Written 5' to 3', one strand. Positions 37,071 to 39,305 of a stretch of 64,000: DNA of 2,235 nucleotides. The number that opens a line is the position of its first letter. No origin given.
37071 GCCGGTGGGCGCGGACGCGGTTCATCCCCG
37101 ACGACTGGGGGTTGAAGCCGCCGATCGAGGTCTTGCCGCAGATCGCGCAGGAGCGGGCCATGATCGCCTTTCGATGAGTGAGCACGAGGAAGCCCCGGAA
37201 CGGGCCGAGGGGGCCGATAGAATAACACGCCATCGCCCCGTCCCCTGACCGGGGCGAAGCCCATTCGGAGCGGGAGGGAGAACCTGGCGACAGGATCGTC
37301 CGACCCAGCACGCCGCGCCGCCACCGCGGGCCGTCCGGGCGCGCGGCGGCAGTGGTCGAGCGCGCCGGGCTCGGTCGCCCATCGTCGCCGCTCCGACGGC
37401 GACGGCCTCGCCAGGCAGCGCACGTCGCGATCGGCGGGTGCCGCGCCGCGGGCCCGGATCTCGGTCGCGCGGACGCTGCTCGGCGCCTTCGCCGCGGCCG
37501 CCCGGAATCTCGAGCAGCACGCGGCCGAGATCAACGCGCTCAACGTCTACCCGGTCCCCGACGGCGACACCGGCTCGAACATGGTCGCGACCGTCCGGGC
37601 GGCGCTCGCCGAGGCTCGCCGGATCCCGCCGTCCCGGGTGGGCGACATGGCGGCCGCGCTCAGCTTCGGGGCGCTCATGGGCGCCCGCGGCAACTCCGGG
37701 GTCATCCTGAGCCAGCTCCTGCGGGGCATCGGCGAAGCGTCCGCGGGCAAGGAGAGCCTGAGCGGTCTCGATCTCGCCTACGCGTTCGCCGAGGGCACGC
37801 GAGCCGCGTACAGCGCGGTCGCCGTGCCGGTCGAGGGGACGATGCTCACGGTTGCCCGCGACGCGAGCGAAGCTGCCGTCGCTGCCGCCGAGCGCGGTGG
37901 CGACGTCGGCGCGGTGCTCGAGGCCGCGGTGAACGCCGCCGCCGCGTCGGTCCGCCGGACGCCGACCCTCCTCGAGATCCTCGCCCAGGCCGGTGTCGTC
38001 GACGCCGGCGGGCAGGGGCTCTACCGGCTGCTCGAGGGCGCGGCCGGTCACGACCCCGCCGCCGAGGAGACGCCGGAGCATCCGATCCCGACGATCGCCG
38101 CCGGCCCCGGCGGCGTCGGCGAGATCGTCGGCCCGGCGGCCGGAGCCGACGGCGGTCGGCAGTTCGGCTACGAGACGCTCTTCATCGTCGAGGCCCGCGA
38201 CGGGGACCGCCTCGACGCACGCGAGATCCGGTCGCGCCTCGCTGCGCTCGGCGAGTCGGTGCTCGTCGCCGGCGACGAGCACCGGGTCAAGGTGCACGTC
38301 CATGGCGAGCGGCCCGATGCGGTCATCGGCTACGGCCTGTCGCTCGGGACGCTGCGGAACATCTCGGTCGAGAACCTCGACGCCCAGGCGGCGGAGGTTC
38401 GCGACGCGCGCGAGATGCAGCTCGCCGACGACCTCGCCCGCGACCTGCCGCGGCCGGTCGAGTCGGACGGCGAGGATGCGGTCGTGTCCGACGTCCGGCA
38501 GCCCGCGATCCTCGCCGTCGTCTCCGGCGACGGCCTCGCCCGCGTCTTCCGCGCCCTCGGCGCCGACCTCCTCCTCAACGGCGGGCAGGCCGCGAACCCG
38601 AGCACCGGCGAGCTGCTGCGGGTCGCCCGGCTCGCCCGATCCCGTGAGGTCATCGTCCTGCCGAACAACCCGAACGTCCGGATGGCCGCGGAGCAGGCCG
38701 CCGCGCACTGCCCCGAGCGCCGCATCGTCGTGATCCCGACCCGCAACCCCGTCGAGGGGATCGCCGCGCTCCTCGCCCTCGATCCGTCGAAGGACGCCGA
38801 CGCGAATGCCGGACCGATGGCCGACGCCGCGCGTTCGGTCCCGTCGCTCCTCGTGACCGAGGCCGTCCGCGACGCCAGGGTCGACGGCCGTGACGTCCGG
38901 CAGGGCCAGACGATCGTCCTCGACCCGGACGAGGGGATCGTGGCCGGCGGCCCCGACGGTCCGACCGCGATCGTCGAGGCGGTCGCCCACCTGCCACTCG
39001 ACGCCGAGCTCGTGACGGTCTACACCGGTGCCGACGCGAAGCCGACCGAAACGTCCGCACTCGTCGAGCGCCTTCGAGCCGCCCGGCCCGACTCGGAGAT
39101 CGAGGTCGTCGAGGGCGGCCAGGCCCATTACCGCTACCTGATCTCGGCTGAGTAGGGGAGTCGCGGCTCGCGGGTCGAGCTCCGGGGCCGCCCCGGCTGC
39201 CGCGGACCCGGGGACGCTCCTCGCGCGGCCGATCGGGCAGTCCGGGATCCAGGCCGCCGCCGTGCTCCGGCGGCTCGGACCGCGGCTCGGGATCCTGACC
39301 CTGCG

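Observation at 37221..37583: DAK2/YloV gene lacks a canonical initiation codon upstream of its conserved DGDTG motif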

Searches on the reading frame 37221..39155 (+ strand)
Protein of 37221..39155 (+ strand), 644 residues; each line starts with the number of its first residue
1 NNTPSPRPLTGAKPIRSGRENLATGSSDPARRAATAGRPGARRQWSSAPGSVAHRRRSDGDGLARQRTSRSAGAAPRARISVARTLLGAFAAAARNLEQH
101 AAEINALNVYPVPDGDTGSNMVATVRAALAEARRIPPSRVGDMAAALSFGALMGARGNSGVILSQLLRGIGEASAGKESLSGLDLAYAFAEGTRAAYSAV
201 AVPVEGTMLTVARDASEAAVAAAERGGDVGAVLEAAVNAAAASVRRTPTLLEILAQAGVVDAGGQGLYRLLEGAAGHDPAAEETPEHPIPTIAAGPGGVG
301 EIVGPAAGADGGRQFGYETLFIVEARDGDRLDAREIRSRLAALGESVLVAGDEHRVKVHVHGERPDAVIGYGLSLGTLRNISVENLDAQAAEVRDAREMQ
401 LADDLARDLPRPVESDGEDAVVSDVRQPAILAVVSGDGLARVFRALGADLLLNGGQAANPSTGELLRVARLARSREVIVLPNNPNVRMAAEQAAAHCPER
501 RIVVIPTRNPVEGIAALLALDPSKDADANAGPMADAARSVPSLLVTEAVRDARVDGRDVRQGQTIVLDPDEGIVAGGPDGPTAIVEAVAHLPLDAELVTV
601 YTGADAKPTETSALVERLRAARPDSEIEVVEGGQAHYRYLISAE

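Call 5: search_protein_families(library=pfam, proteins=[window:37221-39155:+], max_evalue=0.01)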
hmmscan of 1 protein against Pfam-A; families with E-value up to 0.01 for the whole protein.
window:37221-39155:+ (644 aa): 3 families
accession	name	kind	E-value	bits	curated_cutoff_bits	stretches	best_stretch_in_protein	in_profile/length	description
PF13684.11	FakA-like_C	-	8.4e-58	195.7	23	1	429-644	1-216/216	Fatty acid kinase subunit A-like, C-terminal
PF02734.22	Dak2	-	2.8e-38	132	27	1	111-275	1-173/174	DAK2 domain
PF21645.3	FakA-like_M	-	1.5e-21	76.5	24.9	1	314-392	1-79/80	Fatty acid kinase subunit A-like, middle domain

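Call 6: search_protein_families(library=ncbifam, proteins=[window:37221-39155:+], max_evalue=0.01)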
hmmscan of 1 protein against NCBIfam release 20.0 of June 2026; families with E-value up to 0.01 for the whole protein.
window:37221-39155:+ (644 aa): 3 families
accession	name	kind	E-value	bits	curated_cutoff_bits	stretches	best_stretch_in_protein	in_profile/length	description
TIGR03599.1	YloV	subfamily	5.4e-153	510.3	396.1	1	89-644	4-530/530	DAK2 domain fusion protein YloV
NF038248.1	FakA_VfrB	equivalog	1.1e-111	374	975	1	93-644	15-549/549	fatty acid kinase catalytic subunit FakA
TIGR02365.1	dha_L_ycgS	equivalog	0.00027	20.7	138.3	1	93-248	8-160/196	dihydroxyacetone kinase subunit DhaL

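Call 7: find_homologous_proteins(query=window:37458-39152:+, max_evalue=1e-20)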
Query window:37458-39152:+ (565 aa): 7985 proteins with E <= 1e-20 among 8000 candidates; the best 120 are listed.
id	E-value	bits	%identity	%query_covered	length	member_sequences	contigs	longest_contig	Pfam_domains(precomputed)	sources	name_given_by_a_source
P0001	0.0e+0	1158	100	99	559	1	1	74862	PF13684.12,PF21645.4,PF02734.23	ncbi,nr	ncbi:MAG TPA: DAK2 domain-containing protein [Candidatus Limnocylindrales bacterium]|nr:DAK2 domain-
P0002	9.8e-258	875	78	100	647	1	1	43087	PF13684.12,PF21645.4,PF02734.23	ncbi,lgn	-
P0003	4.8e-237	806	74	99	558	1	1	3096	PF13684.12,PF21645.4,PF02734.23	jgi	jgi:DAK2 domain fusion protein YloV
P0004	1.4e-236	805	72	100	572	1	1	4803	PF13684.12,PF21645.4,PF02734.23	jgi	jgi:DAK2 domain fusion protein YloV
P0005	2.3e-177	609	67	87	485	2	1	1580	PF13684.12,PF21645.4,PF02734.23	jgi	jgi:DAK2 domain fusion protein YloV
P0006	1.4e-176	607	57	99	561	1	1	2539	PF13684.12,PF21645.4,PF02734.23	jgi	jgi:hypothetical protein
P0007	3.4e-176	605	57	99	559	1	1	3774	PF13684.12,PF21645.4,PF02734.23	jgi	jgi:DAK2 domain fusion protein YloV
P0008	6.4e-175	601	56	99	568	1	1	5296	PF13684.12,PF21645.4,PF02734.23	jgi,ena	-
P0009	3.2e-174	599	56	99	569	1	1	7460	PF13684.12,PF21645.4,PF02734.23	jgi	jgi:uncharacterized protein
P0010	3.9e-174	599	56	99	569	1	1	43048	PF13684.12,PF21645.4,PF02734.23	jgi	jgi:uncharacterized protein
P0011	5.5e-174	598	56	99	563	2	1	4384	PF13684.12,PF21645.4,PF02734.23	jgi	jgi:DAK2 domain fusion protein YloV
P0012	5.7e-174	598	57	99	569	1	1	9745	PF13684.12,PF21645.4,PF02734.23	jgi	jgi:DAK2 domain fusion protein YloV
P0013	7.3e-174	598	56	99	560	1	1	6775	PF13684.12,PF21645.4,PF02734.23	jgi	jgi:uncharacterized protein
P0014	9.3e-174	597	56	99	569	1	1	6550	PF13684.12,PF21645.4,PF02734.23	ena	-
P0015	1.2e-173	597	56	99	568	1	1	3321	PF13684.12,PF21645.4,PF02734.23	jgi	jgi:DAK2 domain fusion protein YloV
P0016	2.0e-173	596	56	99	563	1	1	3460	PF13684.12,PF21645.4,PF02734.23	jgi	jgi:DAK2 domain fusion protein YloV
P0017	2.3e-173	596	56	99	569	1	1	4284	PF13684.12,PF21645.4,PF02734.23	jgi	jgi:DAK2 domain fusion protein YloV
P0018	2.4e-173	596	56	99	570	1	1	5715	PF13684.12,PF21645.4,PF02734.23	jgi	jgi:DAK2 domain fusion protein YloV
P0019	2.8e-173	596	56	99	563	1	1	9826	PF13684.12,PF21645.4,PF02734.23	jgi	jgi:DAK2 domain fusion protein YloV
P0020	8.1e-173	594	56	99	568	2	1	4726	PF13684.12,PF21645.4,PF02734.23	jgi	-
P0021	9.7e-173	594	56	99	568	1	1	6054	PF13684.12,PF21645.4,PF02734.23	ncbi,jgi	jgi:DAK2 domain fusion protein YloV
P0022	1.2e-172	594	-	-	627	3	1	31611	PF13684.12,PF21645.4,PF02734.23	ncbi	-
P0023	1.3e-172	594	56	99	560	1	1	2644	PF13684.12,PF21645.4,PF02734.23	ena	-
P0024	1.3e-172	594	56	99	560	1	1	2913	PF13684.12,PF21645.4,PF02734.23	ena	-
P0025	1.6e-172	593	56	99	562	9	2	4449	PF13684.12,PF21645.4,PF02734.23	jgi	jgi:hypothetical protein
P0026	1.8e-172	593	57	99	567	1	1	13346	PF13684.12,PF21645.4,PF02734.23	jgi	jgi:DAK2 domain fusion protein YloV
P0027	1.9e-172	593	56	99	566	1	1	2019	PF13684.12,PF21645.4,PF02734.23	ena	-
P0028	2.4e-172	593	-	-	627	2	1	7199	PF13684.12,PF21645.4,PF02734.23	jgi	jgi:fatty acid kinase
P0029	2.4e-172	593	56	99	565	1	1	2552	PF13684.12,PF21645.4,PF02734.23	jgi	jgi:uncharacterized protein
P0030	2.6e-172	593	56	99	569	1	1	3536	PF13684.12,PF21645.4,PF02734.23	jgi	jgi:DAK2 domain fusion protein YloV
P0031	3.0e-172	592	56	99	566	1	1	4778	PF13684.12,PF21645.4,PF02734.23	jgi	jgi:DAK2 domain fusion protein YloV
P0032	3.6e-172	592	56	99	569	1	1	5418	PF13684.12,PF21645.4,PF02734.23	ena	-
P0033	3.7e-172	592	57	99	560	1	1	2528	PF13684.12,PF21645.4,PF02734.23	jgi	-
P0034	3.7e-172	592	57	99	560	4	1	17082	PF13684.12,PF21645.4,PF02734.23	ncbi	ncbi:MAG: DAK2 domain-containing protein [Chloroflexota bacterium]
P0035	4.7e-172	592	56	99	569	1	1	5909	PF13684.12,PF21645.4,PF02734.23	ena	-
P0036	5.0e-172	592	56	99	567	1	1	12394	PF13684.12,PF21645.4,PF02734.23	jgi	jgi:fatty acid kinase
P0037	6.1e-172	591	56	99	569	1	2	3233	PF13684.12,PF21645.4,PF02734.23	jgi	-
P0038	6.2e-172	591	56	99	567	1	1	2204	PF13684.12,PF21645.4,PF02734.23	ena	-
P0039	7.6e-172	591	56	99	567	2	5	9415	PF13684.12,PF21645.4,PF02734.23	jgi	jgi:fatty acid kinase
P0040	8.7e-172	591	57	99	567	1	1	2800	PF13684.12,PF21645.4,PF02734.23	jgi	jgi:uncharacterized protein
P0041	9.6e-172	591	56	99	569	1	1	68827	PF13684.12,PF21645.4,PF02734.23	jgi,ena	-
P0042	1.0e-171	591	57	99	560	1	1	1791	PF13684.12,PF21645.4,PF02734.23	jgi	jgi:DAK2 domain fusion protein YloV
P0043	1.1e-171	591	55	99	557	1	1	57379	PF13684.12,PF21645.4,PF02734.23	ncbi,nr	ncbi:MAG TPA: DAK2 domain-containing protein [Candidatus Limnocylindrales bacterium]|nr:DAK2 domain-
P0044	1.2e-171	590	56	99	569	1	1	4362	PF13684.12,PF21645.4,PF02734.23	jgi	jgi:DAK2 domain fusion protein YloV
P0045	1.2e-171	590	55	99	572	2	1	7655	PF13684.12,PF21645.4,PF02734.23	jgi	jgi:DAK2 domain fusion protein YloV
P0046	1.6e-171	590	56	99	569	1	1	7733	PF13684.12,PF21645.4,PF02734.23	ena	-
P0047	1.7e-171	590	56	99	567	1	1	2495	PF13684.12,PF21645.4,PF02734.23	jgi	jgi:uncharacterized protein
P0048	1.7e-171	590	57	99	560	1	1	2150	PF13684.12,PF21645.4,PF02734.23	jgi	-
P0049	1.8e-171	590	55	99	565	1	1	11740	PF13684.12,PF21645.4,PF02734.23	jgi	jgi:DAK2 domain fusion protein YloV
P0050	2.4e-171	589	56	99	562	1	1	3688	PF13684.12,PF21645.4,PF02734.23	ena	-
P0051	3.0e-171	589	55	99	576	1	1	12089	PF13684.12,PF21645.4,PF02734.23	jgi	jgi:DAK2 domain fusion protein YloV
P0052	3.3e-171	589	55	99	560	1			PF13684.12,PF21645.4,PF02734.23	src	-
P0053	3.3e-171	589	56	99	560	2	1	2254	PF13684.12,PF21645.4,PF02734.23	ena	-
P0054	3.7e-171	589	56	99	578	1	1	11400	PF13684.12,PF21645.4,PF02734.23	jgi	jgi:DAK2 domain fusion protein YloV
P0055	3.8e-171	589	56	99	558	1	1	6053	PF13684.12,PF21645.4,PF02734.23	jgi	jgi:DAK2 domain fusion protein YloV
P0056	3.8e-171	589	56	99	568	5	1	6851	PF13684.12,PF21645.4,PF02734.23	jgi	jgi:DAK2 domain fusion protein YloV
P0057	3.9e-171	589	56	98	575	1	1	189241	PF13684.12,PF21645.4,PF02734.23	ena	-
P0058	3.9e-171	589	55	99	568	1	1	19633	PF13684.12,PF21645.4,PF02734.23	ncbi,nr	ncbi:MAG TPA: DAK2 domain-containing protein [Candidatus Limnocylindrales bacterium]|nr:DAK2 domain-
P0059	4.5e-171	589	57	99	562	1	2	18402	PF13684.12,PF21645.4,PF02734.23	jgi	jgi:DAK2 domain fusion protein YloV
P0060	4.5e-171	589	55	99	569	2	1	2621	PF13684.12,PF21645.4,PF02734.23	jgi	jgi:DAK2 domain fusion protein YloV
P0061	5.2e-171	588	55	99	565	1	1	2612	PF13684.12,PF21645.4,PF02734.23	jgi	jgi:DAK2 domain fusion protein YloV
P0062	5.8e-171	588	57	99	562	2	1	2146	PF13684.12,PF21645.4,PF02734.23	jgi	jgi:DAK2 domain fusion protein YloV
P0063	6.7e-171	588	56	97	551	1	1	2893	PF13684.12,PF21645.4,PF02734.23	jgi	jgi:hypothetical protein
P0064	7.2e-171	588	55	99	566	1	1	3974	PF13684.12,PF21645.4,PF02734.23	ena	-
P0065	8.1e-171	588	56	99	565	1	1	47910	PF13684.12,PF21645.4,PF02734.23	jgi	jgi:DAK2 domain fusion protein YloV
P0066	9.0e-171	588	56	99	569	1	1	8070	PF13684.12,PF21645.4,PF02734.23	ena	-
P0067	9.1e-171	588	56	99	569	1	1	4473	PF13684.12,PF21645.4,PF02734.23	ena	-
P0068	9.4e-171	588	56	99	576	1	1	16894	PF13684.12,PF21645.4,PF02734.23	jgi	jgi:DAK2 domain fusion protein YloV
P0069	9.4e-171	588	56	99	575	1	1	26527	PF13684.12,PF21645.4,PF02734.23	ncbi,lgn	-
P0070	1.2e-170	587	55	99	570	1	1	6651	PF13684.12,PF21645.4,PF02734.23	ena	-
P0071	1.3e-170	587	55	99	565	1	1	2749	PF13684.12,PF21645.4,PF02734.23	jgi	jgi:DAK2 domain fusion protein YloV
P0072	1.4e-170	587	54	99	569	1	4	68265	PF13684.12,PF21645.4,PF02734.23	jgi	jgi:DAK2 domain fusion protein YloV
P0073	1.5e-170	587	57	99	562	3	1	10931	PF13684.12,PF21645.4,PF02734.23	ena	-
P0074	1.5e-170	587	55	99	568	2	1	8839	PF13684.12,PF21645.4,PF02734.23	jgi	jgi:uncharacterized protein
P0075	1.9e-170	587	56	99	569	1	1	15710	PF13684.12,PF21645.4,PF02734.23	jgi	jgi:DAK2 domain fusion protein YloV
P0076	2.1e-170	586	56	99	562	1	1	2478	PF13684.12,PF21645.4,PF02734.23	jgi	-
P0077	2.5e-170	586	56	99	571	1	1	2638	PF13684.12,PF21645.4,PF02734.23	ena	-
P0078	2.5e-170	586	56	99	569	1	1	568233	PF13684.12,PF21645.4,PF02734.23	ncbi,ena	-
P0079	2.8e-170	586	55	99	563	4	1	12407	PF13684.12,PF21645.4,PF02734.23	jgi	jgi:DAK2 domain fusion protein YloV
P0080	3.2e-170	586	55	99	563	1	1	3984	PF13684.12,PF21645.4,PF02734.23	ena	-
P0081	3.6e-170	586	55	99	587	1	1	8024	PF13684.12,PF21645.4,PF02734.23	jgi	jgi:uncharacterized protein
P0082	4.2e-170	585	55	99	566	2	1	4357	PF13684.12,PF21645.4,PF02734.23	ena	-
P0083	4.2e-170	585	55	99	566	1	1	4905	PF13684.12,PF21645.4,PF02734.23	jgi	jgi:DAK2 domain fusion protein YloV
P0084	6.4e-170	585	61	55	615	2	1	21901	PF13684.12,PF21645.4,PF02734.23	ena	-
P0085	6.5e-170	585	57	98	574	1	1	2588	PF13684.12,PF21645.4,PF02734.23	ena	-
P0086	7.2e-170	585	53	99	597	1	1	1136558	PF13684.12,PF21645.4,PF02734.23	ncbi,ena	-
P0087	7.5e-170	585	56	99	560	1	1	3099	PF13684.12,PF21645.4,PF02734.23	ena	-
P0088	9.0e-170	584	57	99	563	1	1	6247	PF13684.12,PF21645.4,PF02734.23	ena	-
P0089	1.0e-169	584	56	99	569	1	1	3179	PF13684.12,PF21645.4,PF02734.23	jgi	jgi:DAK2 domain fusion protein YloV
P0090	1.0e-169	584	57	99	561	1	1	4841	PF13684.12,PF21645.4,PF02734.23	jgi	jgi:DAK2 domain fusion protein YloV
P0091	1.1e-169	584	56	99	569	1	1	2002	PF13684.12,PF21645.4,PF02734.23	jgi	-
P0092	1.6e-169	583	56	99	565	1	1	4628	PF13684.12,PF21645.4,PF02734.23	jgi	jgi:hypothetical protein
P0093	1.9e-169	583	56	99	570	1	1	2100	PF13684.12,PF21645.4,PF02734.23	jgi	jgi:DAK2 domain fusion protein YloV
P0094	2.1e-169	583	57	99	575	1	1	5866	PF13684.12,PF21645.4,PF02734.23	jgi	jgi:DAK2 domain fusion protein YloV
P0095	2.1e-169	583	55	99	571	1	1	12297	PF13684.12,PF21645.4,PF02734.23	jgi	jgi:uncharacterized protein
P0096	2.1e-169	583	55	99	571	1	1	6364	PF13684.12,PF21645.4,PF02734.23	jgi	jgi:DAK2 domain fusion protein YloV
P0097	2.5e-169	583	55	99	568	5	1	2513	PF13684.12,PF21645.4,PF02734.23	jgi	jgi:DAK2 domain fusion protein YloV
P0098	2.8e-169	583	56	99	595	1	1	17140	PF13684.12,PF21645.4,PF02734.23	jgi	jgi:hypothetical protein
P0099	3.4e-169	582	57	99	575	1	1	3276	PF13684.12,PF21645.4,PF02734.23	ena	-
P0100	3.5e-169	582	56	99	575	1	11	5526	PF13684.12,PF21645.4,PF02734.23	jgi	jgi:DAK2 domain fusion protein YloV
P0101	3.7e-169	582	57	99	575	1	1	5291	PF13684.12,PF21645.4,PF02734.23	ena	-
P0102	4.3e-169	582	56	99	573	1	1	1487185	PF13684.12,PF21645.4,PF02734.23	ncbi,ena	-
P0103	4.3e-169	582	57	99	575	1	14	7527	PF13684.12,PF21645.4,PF02734.23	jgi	jgi:DAK2 domain fusion protein YloV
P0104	5.8e-169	582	55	99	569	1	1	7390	PF13684.12,PF21645.4,PF02734.23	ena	-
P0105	5.8e-169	582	55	99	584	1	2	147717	PF13684.12,PF21645.4,PF02734.23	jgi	jgi:hypothetical protein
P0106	5.9e-169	582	56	99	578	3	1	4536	PF13684.12,PF21645.4,PF02734.23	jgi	-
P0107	6.5e-169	581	56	99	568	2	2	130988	PF13684.12,PF21645.4,PF02734.23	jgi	jgi:DAK2 domain fusion protein YloV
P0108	6.9e-169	581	56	99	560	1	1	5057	PF13684.12,PF21645.4,PF02734.23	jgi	jgi:hypothetical protein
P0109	7.5e-169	581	55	99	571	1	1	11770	PF13684.12,PF21645.4,PF02734.23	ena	-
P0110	7.9e-169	581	55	99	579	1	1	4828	PF13684.12,PF21645.4,PF02734.23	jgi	jgi:hypothetical protein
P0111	7.9e-169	581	56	99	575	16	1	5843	PF13684.12,PF21645.4,PF02734.23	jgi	jgi:DAK2 domain fusion protein YloV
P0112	1.3e-168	580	55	99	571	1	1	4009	PF13684.12,PF21645.4,PF02734.23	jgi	jgi:hypothetical protein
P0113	1.5e-168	580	55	99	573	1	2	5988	PF13684.12,PF21645.4,PF02734.23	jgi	jgi:uncharacterized protein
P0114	1.5e-168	580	56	99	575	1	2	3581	PF13684.12,PF21645.4,PF02734.23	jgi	jgi:DAK2 domain fusion protein YloV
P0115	1.6e-168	580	56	99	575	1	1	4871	PF13684.12,PF21645.4,PF02734.23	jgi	jgi:DAK2 domain fusion protein YloV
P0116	1.7e-168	580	56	99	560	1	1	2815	PF13684.12,PF21645.4,PF02734.23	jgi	jgi:DAK2 domain fusion protein YloV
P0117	1.7e-168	580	55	99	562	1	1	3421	PF13684.12,PF21645.4,PF02734.23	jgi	jgi:DAK2 domain fusion protein YloV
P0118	1.8e-168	580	57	99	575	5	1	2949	PF13684.12,PF21645.4,PF02734.23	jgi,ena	jgi:DAK2 domain fusion protein YloV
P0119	1.9e-168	580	55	99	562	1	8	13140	PF13684.12,PF21645.4,PF02734.23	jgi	jgi:DAK2 domain fusion protein YloV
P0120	2.4e-168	580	54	99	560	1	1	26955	PF13684.12,PF21645.4,PF02734.23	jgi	jgi:hypothetical protein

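Call 9: find_encoding_contigs(protein=P0002, flank=3000, max_places=3)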
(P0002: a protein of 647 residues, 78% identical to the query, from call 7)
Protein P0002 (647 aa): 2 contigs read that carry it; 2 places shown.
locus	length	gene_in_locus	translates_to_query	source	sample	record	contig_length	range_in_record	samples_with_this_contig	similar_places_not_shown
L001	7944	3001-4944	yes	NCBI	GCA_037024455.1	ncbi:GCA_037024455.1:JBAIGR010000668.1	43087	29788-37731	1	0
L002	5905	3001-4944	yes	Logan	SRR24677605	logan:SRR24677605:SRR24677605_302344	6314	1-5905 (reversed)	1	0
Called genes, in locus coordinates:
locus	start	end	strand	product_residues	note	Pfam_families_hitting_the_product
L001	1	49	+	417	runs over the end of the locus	PF04055:Radical_SAM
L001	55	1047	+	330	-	PF00834:Ribul_P_3_epim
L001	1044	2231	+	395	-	PF14378:PAP2_3, PF01569:PAP2 (weak)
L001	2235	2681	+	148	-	PF02580:Tyr_Deacylase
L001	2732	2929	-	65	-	PF00830:Ribosomal_L28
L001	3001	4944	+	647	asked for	PF02734:Dak2, PF21645:FakA-like_M, PF13684:FakA-like_C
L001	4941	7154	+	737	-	PF17191:RecG_wedge, PF01336:tRNA_anti-codon, PF00270:DEAD, PF04851:ResIII (weak), PF00271:Helicase_C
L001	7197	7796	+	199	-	PF03602:Cons_hypoth95, PF05175:MTS, PF02475:TRM5-TYW2_MTfase (weak)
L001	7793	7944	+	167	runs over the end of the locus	PF01467:CTP_transf_like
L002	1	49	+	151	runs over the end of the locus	?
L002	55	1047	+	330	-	PF00834:Ribul_P_3_epim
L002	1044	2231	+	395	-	PF14378:PAP2_3, PF01569:PAP2 (weak)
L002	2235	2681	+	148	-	PF02580:Tyr_Deacylase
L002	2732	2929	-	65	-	PF00830:Ribosomal_L28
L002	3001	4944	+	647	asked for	PF02734:Dak2, PF21645:FakA-like_M, PF13684:FakA-like_C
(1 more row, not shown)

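Call 10: find_encoding_contigs(protein=P0003, flank=3000, max_places=3)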
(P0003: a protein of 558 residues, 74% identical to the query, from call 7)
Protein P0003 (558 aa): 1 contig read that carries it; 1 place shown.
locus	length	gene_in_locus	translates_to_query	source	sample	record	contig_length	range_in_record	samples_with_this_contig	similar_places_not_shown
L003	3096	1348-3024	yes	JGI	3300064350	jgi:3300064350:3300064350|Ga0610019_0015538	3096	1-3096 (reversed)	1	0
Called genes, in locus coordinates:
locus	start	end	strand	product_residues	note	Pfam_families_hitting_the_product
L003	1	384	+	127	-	?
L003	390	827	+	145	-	PF02580:Tyr_Deacylase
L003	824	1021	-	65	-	PF00830:Ribosomal_L28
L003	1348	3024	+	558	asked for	PF02734:Dak2, PF21645:FakA-like_M, PF13684:FakA-like_C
